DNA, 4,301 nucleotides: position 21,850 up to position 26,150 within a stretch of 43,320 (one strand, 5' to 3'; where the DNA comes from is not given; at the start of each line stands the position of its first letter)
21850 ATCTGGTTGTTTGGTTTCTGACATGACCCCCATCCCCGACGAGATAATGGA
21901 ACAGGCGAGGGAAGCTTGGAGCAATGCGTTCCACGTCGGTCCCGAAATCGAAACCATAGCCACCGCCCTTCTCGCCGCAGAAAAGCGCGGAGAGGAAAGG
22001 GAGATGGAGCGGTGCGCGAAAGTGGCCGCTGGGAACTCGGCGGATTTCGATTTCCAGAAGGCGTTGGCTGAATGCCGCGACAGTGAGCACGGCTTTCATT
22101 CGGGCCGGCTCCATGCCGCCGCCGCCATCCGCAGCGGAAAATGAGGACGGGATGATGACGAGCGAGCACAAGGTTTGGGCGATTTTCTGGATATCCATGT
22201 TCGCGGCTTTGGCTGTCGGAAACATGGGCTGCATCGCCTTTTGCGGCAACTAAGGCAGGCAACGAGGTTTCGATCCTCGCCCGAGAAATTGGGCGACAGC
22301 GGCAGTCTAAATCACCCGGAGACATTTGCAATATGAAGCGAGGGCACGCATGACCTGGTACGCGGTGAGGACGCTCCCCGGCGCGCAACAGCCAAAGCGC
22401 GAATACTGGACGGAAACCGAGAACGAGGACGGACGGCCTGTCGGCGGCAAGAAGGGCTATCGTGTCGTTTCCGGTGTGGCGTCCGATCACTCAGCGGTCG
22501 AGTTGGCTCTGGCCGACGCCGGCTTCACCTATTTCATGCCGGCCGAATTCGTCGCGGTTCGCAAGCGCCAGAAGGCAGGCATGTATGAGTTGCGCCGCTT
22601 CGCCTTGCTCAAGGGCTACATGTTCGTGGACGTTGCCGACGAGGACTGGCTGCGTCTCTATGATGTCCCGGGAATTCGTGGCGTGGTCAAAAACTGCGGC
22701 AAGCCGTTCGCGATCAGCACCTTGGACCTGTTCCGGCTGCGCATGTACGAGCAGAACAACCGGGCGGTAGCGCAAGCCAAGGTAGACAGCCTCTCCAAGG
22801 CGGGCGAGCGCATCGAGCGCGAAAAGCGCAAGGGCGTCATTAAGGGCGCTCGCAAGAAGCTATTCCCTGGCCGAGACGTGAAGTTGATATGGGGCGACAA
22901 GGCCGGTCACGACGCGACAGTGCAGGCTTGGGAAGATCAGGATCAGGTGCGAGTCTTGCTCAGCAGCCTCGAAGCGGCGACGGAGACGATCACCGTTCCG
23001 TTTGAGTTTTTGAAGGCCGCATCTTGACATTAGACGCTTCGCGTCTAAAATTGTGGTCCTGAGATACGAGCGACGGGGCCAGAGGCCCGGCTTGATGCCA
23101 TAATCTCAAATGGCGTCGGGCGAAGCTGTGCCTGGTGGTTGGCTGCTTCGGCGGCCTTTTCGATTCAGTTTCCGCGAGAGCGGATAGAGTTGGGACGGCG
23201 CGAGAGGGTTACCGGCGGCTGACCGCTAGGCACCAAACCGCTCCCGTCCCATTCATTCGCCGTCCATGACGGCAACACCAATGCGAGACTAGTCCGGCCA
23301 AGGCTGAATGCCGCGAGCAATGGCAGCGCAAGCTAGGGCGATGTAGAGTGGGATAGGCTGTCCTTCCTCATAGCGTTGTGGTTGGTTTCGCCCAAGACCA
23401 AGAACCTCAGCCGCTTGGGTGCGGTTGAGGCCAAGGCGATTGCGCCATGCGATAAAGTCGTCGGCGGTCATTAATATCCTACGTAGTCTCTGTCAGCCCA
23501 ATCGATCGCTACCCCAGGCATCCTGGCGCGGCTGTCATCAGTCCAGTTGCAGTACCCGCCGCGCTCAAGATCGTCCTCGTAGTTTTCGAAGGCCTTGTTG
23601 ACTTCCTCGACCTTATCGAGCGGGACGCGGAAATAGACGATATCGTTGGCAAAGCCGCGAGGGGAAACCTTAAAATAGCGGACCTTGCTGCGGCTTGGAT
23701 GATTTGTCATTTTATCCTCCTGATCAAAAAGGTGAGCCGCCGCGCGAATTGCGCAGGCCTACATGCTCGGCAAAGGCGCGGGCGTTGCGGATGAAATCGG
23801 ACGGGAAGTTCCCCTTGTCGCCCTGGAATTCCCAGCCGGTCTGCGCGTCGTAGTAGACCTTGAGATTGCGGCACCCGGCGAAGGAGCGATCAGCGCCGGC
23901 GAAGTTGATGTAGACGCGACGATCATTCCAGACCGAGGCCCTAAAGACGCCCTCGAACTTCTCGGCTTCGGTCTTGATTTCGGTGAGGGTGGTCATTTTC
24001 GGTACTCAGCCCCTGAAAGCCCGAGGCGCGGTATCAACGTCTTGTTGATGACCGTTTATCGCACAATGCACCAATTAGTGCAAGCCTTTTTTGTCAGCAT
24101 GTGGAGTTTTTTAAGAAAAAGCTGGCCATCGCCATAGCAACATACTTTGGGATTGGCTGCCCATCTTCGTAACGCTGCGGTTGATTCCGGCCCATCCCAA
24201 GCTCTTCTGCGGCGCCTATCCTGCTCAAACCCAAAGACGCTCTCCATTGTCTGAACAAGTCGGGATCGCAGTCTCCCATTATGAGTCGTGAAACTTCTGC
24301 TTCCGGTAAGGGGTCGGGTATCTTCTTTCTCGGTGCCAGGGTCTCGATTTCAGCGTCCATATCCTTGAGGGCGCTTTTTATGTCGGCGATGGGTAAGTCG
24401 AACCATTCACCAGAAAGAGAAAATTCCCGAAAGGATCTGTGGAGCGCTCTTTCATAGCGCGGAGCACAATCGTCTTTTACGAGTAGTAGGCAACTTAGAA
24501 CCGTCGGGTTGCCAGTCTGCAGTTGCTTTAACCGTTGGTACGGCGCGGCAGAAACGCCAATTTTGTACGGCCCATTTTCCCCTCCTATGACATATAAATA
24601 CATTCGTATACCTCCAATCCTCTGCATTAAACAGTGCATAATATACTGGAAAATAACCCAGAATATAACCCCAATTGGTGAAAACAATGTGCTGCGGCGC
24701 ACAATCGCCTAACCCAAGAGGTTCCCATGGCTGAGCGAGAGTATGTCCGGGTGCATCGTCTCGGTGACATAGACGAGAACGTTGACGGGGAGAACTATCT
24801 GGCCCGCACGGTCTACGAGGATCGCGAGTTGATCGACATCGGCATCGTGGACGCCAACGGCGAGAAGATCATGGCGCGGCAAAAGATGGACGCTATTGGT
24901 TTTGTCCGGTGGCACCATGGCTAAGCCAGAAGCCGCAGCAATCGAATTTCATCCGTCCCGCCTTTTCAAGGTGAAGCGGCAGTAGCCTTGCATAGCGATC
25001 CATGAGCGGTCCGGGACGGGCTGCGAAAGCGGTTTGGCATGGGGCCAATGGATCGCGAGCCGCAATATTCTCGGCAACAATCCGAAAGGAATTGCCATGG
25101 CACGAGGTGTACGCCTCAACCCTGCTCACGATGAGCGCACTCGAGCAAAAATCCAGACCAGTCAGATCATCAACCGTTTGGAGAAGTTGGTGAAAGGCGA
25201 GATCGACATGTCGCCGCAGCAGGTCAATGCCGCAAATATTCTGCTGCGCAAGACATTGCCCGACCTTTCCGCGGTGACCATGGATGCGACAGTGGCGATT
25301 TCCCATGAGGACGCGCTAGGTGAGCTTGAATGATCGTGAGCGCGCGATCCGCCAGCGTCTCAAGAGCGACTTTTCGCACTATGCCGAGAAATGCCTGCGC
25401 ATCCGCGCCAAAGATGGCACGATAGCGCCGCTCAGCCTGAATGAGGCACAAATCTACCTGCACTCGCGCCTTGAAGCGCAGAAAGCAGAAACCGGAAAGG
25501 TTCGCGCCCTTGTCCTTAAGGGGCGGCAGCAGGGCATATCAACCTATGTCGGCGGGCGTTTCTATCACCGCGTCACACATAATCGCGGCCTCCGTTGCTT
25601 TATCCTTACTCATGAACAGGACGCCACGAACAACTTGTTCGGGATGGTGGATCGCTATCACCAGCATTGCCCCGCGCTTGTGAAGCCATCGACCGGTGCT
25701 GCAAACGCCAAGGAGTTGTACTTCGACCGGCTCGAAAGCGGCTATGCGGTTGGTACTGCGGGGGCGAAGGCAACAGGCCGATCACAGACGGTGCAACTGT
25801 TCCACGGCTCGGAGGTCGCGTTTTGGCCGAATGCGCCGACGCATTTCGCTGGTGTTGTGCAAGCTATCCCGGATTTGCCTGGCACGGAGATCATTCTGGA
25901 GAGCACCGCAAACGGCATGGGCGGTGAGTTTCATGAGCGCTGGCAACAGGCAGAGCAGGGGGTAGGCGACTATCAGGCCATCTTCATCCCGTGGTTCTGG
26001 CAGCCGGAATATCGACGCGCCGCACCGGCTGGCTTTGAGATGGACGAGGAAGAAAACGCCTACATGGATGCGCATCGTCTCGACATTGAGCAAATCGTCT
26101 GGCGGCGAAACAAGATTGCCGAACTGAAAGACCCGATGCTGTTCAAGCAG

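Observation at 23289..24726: Counter-oriented AT-rich four-gene cassette: T5orf172 nuclease-HTH fusion plus a paralogous stand-alone HTH and two unknown proteins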

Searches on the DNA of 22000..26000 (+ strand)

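Call 6: search_dna_similar(query=window:22000-26000:+, collection=phages, mode=distant, max_rows=25)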
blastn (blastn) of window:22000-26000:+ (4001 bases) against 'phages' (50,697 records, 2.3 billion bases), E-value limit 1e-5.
No match.

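Call 64: search_rna_families(source=window, start=22900, end=25100, threshold=evalue, max_evalue=10)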
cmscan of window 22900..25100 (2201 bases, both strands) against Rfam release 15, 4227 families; matches with E-value up to 10: 2.
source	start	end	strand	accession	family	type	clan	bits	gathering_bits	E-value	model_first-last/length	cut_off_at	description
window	23688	23745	+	RF01192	SNORD11B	Gene; snRNA; snoRNA; CD-box;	CL00103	20.8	50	2.4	1-87/87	no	Small nucleolar RNA SNORD11B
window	23691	23739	+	RF01172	sn2343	Gene; snRNA; snoRNA; CD-box;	-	19.9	60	0.21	1-78/78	no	Small nucleolar RNA sn2343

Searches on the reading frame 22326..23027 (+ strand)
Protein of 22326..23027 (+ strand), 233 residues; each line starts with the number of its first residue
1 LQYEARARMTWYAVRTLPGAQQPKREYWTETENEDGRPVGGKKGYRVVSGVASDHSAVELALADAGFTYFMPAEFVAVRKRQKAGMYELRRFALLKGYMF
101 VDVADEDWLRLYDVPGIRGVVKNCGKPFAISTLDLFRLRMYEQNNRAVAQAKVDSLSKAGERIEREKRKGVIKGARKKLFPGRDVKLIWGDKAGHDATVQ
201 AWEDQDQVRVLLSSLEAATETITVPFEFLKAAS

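Call 3: search_protein_families(library=pfam, proteins=[window:22326-23027:+], max_evalue=1)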
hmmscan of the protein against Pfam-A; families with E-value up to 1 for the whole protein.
window:22326-23027:+ (233 aa): 2 families
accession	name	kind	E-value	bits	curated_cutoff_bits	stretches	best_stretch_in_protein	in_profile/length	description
PF02357.24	NusG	-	6.8e-08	33.4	22.2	1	52-137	10-91/93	Transcription termination factor nusG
PF19809.4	DUF6292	-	0.089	13.6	27.1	1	169-209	25-66/88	Family of unknown function (DUF6292)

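Call 5: search_protein_families(library=phrogs, proteins=[window:22326-23027:+], max_evalue=0.1)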
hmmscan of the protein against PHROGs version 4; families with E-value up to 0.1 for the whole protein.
window:22326-23027:+ (233 aa): 2 families
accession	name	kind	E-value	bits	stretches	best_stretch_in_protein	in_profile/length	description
phrog_25909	-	transcription regulation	1.6e-25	91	1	7-223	7-212/220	transcription antiterminator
phrog_6386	-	transcription regulation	2.3e-15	57.8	1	54-163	24-132/179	transcription antiterminator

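Call 113: search_protein_families(library=ncbifam, proteins=[window:22326-23027:+], max_evalue=0.01)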
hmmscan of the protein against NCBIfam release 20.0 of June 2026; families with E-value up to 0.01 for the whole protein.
window:22326-23027:+ (233 aa): 2 families
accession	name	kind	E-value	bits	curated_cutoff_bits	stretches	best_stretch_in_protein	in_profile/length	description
NF033644.1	antiterm_UpxY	subfamily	5.3e-06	26.5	100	1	56-163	12-121/164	UpxY family transcription antiterminator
TIGR01955.1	RfaH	equivalog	0.00073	19.6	144.5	0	61-164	17-116/159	transcription/translation regulatory transformer protein RfaH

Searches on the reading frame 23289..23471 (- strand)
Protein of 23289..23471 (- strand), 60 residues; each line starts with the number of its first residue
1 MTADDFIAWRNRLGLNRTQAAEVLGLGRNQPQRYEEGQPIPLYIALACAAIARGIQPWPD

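Call 3: search_protein_families(library=pfam, proteins=[window:23289-23471:-], max_evalue=1)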
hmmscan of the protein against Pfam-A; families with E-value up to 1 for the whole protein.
window:23289-23471:- (60 aa): 6 families
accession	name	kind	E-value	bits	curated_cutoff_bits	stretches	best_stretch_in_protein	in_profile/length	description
PF15731.11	MqsA_antitoxin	-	0.00028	21.5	30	1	5-41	73-109/131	Antitoxin component of bacterial toxin-antitoxin system, MqsA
PF13560.12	HTH_31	-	0.0004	21.1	27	1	9-41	9-42/64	Helix-turn-helix domain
PF01381.28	HTH_3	-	0.0017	18.8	23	1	8-41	3-36/55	Helix-turn-helix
PF02954.25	HTH_8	-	0.0051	17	22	1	16-30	20-34/42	Bacterial regulatory protein, Fis family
PF20432.4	Xre-like-HTH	-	0.046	14.5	25.8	1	11-39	20-49/63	Antitoxin Xre-like helix-turn-helix domain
PF22495.2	HTH_92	-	0.17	11.7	27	1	8-44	2-38/45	RsaL-like HTH domain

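Call 4: search_protein_families(library=padloc, proteins=[window:23289-23471:-], max_evalue=1)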
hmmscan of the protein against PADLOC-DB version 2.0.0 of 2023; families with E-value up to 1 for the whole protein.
window:23289-23471:- (60 aa): 0 families

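Call 5: search_protein_families(library=phrogs, proteins=[window:23289-23471:-], max_evalue=0.1)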
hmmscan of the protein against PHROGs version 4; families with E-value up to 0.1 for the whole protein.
window:23289-23471:- (60 aa): 6 families
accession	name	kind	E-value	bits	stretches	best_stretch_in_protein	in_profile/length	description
phrog_14076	-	transcription regulation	1.2e-06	29.9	1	1-60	13-78/86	transcriptional regulator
phrog_19114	-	unknown function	0.0017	19.4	1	8-40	78-110/135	-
phrog_6962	-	unknown function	0.016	16.5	1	8-41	8-41/73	-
phrog_2328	-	transcription regulation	0.05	14.4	1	10-42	24-56/128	transcriptional repressor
phrog_8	-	transcription regulation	0.053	14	1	8-41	83-116/346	transcriptional regulator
phrog_2745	-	transcription regulation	0.085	13.6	1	6-28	20-42/143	transcriptional repressor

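Call 93: search_solved_structures(query=window:23292-23471:-, max_evalue=10, show_alignments=2)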
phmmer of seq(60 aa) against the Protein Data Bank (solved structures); distinct sequences matched with E-value up to 10: 9.
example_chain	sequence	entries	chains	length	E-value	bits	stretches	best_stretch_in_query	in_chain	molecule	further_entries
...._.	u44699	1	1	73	0.015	19.1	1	4-44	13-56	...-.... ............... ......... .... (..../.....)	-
2kz8_A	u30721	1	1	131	0.054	17.4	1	4-44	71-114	Uncharacterized HTH-type transcriptional regulator ygiT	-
3gn5_A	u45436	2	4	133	0.055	17.4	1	4-44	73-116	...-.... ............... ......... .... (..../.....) | Uncharacterized HTH-type transcriptional regulator ygiT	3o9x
2auw_A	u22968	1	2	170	0.082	16.8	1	6-49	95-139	hypothetical protein NE0471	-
7m7e_B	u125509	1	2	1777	0.63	14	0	31-50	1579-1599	6-deoxyerythronolide-B synthase EryA2, modules 3 and 4,EryAI,6-deoxyerythronolide-B syntha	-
8tpw_A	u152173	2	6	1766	0.73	13.8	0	31-50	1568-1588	EryAII,EryAII,EryAII,EryAII,6-deoxyerythronolide-B synthase EryA3, modules 5 and 6 | EryAII,EryAII,EryAII,6-deoxyerythronolide-B synthase EryA3, modules 5 and 6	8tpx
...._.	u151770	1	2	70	0.92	13.5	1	10-42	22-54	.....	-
1nya_A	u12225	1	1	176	1.2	13.2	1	2-24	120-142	Calerythrin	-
2k9q_A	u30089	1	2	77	2.2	12.4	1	8-53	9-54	uncharacterized protein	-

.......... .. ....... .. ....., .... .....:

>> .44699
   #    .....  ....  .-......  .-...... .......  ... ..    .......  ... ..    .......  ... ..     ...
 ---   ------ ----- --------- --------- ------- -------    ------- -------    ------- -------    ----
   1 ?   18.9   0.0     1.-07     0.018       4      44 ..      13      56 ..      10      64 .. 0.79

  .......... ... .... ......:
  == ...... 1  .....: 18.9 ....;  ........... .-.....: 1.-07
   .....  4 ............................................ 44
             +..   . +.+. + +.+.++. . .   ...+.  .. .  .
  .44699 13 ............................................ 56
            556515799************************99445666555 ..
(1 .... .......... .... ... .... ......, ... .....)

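Call 112: search_solved_structures(query=A10, max_evalue=0.1, show_alignments=3)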
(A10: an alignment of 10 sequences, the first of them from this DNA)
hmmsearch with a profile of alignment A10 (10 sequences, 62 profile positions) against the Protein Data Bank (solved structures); distinct sequences matched with E-value up to 0.1: 9.
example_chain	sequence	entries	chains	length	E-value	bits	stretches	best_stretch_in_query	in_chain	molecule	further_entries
2auw_A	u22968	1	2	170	1e-08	38.4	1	6-49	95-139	hypothetical protein NE0471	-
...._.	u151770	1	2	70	0.00014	25.2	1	4-42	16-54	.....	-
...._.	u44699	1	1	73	0.0011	22.3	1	4-46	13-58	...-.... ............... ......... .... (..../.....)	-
2kz8_A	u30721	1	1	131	0.0039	20.6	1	4-46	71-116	Uncharacterized HTH-type transcriptional regulator ygiT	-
3gn5_A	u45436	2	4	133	0.004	20.5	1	4-46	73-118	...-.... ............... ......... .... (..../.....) | Uncharacterized HTH-type transcriptional regulator ygiT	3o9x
2x48_A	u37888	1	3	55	0.0053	20.1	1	12-36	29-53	CAG38821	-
7t8i_A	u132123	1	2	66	0.012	19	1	7-41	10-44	Phage element (ICEBs1)transcriptional regulator (Xre family)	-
2p5t_A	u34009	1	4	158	0.024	18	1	1-38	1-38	Putative transcriptional regulator PezA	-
7zbs_X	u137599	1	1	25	0.035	17.5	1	11-33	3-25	HTH_8cm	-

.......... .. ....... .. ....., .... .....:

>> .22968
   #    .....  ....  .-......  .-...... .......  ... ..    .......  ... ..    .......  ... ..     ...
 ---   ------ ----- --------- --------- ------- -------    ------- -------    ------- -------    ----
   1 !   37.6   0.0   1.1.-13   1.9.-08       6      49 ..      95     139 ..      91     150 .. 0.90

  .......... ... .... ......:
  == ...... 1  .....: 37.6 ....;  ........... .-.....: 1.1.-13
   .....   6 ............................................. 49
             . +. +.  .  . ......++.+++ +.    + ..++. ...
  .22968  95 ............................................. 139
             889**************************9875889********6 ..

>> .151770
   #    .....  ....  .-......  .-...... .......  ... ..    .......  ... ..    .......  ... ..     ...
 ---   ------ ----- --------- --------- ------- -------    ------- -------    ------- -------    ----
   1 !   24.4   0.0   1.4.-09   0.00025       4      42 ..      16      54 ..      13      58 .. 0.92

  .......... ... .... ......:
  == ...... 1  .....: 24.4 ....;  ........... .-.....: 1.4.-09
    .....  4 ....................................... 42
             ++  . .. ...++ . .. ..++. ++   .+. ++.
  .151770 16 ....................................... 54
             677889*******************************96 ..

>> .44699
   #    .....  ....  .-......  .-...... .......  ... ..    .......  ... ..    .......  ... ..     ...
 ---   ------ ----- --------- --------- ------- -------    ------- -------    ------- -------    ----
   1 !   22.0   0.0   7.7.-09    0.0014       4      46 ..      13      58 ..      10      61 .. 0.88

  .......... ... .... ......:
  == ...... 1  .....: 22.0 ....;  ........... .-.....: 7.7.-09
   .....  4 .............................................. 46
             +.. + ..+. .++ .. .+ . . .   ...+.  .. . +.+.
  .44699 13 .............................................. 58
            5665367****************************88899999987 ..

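Call 113: search_protein_families(library=ncbifam, proteins=[window:23289-23471:-], max_evalue=0.01)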
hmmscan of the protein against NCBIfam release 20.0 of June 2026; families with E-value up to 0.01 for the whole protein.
window:23289-23471:- (60 aa): 2 families
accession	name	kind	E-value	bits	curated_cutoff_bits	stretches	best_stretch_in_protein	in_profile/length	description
TIGR03830.1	CxxCG_CxxCG_HTH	subfamily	4.6e-06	26.4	61.8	1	3-39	67-103/127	type II TA system antitoxin MqsA family protein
NF041951.1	phage_RstR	subfamily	0.00011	22.4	80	1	3-46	4-47/108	RstR family transcriptional repressor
